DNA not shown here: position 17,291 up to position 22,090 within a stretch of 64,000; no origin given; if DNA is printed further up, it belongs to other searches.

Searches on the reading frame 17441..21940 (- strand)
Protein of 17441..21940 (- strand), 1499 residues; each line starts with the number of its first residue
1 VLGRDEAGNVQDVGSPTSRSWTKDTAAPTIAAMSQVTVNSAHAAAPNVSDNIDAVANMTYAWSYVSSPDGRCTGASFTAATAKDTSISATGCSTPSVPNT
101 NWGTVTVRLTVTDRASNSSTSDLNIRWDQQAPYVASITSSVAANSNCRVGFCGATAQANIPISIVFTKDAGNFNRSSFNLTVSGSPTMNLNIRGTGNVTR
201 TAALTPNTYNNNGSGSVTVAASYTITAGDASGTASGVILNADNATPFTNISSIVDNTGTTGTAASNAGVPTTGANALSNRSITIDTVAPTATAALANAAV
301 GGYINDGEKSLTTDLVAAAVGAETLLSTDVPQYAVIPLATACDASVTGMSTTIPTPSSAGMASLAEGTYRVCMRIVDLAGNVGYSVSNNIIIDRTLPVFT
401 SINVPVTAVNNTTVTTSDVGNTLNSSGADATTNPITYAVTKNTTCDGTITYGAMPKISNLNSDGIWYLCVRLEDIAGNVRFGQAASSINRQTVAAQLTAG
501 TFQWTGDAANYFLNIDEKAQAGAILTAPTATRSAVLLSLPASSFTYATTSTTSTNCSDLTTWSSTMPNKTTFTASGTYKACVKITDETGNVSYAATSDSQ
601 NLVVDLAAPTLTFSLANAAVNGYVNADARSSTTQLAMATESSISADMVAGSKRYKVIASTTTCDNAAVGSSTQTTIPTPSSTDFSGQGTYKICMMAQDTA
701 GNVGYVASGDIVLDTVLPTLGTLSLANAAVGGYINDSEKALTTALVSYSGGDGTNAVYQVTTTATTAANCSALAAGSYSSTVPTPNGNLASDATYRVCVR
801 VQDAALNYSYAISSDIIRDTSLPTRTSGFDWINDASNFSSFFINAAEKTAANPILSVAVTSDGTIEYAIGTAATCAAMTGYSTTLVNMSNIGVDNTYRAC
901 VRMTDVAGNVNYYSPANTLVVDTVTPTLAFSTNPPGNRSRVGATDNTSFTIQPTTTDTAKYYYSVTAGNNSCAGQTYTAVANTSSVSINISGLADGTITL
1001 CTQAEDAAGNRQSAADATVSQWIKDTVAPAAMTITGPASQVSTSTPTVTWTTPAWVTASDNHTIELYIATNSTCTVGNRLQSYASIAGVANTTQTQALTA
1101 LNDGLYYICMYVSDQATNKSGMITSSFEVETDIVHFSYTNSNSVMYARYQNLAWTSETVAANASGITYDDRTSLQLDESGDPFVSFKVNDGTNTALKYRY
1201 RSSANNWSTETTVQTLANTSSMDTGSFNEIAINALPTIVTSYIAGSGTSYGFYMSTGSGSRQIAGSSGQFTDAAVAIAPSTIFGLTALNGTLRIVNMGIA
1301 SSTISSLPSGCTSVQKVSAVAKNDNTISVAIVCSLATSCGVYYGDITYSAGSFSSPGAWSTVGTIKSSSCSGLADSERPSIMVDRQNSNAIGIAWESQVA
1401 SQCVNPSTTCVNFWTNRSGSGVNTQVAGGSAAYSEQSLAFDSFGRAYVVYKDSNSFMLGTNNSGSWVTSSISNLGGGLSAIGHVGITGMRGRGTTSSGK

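Call 64: search_protein_families(library=pfam, proteins=[window:17441-21940:-], max_evalue=0.001)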
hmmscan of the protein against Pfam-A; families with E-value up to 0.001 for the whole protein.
window:17441-21940:- (1499 aa): 2 families
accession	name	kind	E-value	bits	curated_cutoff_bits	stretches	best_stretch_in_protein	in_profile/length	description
PF19077.6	Big_13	-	1.2e-15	58.2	27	0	947-1017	29-96/102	Bacterial Ig-like domain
PF13754.12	Big_3_4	-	4.5e-06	27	27.3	0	683-715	29-61/106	Domain of unknown function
